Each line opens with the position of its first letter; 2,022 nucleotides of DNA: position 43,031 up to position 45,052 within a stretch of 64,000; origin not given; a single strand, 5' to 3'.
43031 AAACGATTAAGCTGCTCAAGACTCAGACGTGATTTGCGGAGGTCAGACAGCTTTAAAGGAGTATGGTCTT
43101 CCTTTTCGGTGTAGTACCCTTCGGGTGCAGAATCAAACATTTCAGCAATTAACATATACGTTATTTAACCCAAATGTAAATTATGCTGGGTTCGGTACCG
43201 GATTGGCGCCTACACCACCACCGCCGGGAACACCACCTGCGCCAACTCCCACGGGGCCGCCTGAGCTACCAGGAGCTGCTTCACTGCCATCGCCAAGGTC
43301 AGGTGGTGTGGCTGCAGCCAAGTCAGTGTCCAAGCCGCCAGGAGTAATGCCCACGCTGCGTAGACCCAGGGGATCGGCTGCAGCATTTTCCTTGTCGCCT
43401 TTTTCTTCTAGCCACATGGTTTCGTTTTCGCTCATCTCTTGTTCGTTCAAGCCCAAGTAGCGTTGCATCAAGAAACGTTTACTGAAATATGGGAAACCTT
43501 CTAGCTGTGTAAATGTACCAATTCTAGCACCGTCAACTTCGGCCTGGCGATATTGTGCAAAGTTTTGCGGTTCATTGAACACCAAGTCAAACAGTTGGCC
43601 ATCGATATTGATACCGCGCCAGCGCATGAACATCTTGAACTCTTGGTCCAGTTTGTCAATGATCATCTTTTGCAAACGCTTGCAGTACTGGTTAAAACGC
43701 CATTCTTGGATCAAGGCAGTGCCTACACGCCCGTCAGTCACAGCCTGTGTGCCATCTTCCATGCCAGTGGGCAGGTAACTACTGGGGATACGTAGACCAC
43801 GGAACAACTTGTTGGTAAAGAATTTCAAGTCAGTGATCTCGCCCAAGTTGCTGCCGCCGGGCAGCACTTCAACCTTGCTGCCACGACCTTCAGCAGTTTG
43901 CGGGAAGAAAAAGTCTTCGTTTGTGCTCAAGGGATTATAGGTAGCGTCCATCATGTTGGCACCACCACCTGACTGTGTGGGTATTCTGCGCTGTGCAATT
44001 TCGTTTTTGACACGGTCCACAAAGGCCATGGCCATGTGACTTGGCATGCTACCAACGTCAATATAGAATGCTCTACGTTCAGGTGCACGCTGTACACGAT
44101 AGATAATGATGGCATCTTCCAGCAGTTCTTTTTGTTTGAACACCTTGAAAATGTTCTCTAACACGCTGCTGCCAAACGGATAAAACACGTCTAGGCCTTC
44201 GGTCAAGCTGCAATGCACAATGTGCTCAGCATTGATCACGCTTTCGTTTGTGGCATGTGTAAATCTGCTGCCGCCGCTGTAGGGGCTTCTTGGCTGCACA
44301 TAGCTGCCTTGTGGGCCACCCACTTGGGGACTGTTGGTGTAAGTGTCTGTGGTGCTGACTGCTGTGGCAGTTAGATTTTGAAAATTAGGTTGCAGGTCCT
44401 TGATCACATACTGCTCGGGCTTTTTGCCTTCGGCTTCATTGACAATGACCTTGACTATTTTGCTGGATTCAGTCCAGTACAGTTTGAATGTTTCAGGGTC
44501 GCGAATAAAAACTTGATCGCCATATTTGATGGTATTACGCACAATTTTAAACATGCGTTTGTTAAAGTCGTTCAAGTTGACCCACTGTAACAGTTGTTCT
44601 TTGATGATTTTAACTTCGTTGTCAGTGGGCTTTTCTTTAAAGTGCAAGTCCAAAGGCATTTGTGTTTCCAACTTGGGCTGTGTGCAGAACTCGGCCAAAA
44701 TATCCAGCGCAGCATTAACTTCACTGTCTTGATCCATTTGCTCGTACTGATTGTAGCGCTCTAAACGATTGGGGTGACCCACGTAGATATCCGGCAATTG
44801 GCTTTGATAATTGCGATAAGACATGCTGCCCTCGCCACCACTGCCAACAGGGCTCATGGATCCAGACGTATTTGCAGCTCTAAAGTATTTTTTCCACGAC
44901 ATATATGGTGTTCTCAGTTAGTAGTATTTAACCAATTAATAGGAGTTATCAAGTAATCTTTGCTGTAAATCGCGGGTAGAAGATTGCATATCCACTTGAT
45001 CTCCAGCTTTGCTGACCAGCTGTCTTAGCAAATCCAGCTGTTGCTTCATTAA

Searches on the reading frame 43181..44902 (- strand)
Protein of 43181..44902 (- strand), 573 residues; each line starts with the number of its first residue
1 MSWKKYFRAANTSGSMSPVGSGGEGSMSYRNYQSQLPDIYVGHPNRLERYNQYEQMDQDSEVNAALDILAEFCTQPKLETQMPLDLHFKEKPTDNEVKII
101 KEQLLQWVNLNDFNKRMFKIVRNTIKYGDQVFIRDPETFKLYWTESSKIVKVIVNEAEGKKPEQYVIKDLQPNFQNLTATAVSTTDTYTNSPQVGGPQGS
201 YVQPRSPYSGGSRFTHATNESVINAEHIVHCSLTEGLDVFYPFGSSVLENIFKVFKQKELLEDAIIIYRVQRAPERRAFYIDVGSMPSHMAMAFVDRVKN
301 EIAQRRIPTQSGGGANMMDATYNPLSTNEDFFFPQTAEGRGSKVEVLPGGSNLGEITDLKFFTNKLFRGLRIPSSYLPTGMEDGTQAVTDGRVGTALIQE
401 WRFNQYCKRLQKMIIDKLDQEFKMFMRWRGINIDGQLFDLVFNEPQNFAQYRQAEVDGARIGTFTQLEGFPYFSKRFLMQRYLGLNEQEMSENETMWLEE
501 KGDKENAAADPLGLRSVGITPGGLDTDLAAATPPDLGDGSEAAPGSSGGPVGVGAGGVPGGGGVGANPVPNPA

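Call 115: search_protein_families(library=phrogs, proteins=[window:43181-44902:-], max_evalue=0.001)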
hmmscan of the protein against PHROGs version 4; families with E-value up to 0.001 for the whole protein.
window:43181-44902:- (573 aa): 2 families
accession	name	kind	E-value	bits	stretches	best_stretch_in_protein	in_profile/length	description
phrog_213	-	head and packaging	1.9e-106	357.7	1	26-507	43-504/528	portal protein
phrog_1497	-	head and packaging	0.0002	21.3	1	44-129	63-150/549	portal protein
